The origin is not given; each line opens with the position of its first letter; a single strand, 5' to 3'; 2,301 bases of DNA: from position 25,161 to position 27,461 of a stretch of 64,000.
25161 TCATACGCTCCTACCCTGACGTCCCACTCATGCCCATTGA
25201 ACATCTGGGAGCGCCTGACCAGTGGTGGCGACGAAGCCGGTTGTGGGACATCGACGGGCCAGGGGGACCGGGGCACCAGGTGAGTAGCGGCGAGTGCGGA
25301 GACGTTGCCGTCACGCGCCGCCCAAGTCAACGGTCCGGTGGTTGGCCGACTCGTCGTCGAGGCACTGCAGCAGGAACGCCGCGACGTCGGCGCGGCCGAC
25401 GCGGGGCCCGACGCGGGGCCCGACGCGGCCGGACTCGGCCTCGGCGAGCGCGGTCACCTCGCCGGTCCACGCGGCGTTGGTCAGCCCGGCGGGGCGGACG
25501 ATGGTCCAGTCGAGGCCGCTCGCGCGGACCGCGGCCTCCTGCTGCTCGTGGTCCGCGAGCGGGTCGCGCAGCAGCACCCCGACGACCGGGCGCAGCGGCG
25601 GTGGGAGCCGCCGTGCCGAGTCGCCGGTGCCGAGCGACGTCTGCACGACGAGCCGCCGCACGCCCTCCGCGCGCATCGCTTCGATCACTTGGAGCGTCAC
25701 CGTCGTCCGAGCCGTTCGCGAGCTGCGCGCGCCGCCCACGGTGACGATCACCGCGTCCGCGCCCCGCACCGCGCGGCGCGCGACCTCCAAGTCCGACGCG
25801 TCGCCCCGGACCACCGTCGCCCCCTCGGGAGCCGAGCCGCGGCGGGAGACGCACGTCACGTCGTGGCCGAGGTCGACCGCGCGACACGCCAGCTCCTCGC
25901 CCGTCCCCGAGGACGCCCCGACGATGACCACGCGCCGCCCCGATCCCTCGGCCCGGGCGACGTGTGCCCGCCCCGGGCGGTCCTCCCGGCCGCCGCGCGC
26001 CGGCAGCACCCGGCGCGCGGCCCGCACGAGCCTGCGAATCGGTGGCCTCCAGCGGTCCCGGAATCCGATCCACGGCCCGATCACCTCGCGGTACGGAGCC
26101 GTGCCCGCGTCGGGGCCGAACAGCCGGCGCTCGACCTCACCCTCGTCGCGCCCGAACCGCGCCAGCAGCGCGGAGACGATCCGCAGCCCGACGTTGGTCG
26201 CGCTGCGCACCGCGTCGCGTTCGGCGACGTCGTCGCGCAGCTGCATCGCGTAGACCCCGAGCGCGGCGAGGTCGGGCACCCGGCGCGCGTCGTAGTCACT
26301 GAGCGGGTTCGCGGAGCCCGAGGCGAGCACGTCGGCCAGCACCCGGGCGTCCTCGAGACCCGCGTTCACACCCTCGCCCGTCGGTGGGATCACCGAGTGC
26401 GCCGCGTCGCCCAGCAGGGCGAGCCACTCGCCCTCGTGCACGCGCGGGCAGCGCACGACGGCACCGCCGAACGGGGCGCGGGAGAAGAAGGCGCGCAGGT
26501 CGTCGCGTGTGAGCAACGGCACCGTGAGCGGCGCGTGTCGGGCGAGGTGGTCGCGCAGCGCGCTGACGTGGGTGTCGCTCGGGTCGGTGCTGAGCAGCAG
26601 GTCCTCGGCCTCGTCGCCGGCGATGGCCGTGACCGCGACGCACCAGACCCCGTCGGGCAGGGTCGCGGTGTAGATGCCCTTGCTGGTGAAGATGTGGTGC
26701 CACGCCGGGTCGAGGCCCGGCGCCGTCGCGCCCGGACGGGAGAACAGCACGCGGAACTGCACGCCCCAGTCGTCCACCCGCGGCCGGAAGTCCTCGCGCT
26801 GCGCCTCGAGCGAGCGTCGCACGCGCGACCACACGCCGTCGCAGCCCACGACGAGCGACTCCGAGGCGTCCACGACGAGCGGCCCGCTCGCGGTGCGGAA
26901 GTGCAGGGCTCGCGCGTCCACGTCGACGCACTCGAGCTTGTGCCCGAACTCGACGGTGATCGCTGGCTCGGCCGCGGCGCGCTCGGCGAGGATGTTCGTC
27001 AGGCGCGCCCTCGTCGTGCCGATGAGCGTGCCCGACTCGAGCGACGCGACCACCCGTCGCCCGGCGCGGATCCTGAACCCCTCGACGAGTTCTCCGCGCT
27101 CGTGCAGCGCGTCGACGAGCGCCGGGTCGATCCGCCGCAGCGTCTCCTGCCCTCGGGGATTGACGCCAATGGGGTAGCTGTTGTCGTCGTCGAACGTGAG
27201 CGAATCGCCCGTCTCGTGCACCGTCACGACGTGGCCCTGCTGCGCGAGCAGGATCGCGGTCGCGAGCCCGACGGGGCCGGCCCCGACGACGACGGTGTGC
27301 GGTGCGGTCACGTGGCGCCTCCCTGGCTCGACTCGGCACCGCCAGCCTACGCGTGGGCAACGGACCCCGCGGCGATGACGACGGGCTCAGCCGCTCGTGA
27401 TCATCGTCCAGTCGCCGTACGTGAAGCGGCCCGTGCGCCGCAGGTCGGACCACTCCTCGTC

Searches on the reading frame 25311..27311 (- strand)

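Call 12: search_protein_families(library=pfam, proteins=[window:25311-27311:-], max_evalue=0.001)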
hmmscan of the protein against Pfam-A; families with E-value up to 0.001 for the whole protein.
window:25311-27311:- (666 aa): 9 families
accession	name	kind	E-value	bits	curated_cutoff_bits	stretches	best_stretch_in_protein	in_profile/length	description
PF13460.12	NAD_binding_10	-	2e-37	129.3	27.2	1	465-654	1-184/184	NAD(P)H-binding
PF01494.25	FAD_binding_3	-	7.1e-22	78.5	22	1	6-331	4-320/349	FAD binding domain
PF00070.33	Pyr_redox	-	1.7e-07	32.1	22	0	5-43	1-41/82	Pyridine nucleotide-disulphide oxidoreductase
PF07992.20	Pyr_redox_2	-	8.7e-07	29.1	26.1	0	5-41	144-182/291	Pyridine nucleotide-disulphide oxidoreductase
PF01370.27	Epimerase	-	1.9e-06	27.9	20.9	1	461-559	1-115/240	NAD dependent epimerase/dehydratase family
PF05368.20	NmrA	-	1.4e-05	25.3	27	1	460-555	4-103/298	NmrA-like family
PF13450.12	NAD_binding_8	-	3.2e-05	24.6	21.9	1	8-38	1-31/68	NAD(P)-binding Rossmann-like domain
PF13738.12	Pyr_redox_3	-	3.5e-05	23.6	30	0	7-34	1-29/305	Pyridine nucleotide-disulphide oxidoreductase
PF01266.30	DAO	-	0.00038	20.5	27.9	1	6-36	2-32/353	FAD dependent oxidoreductase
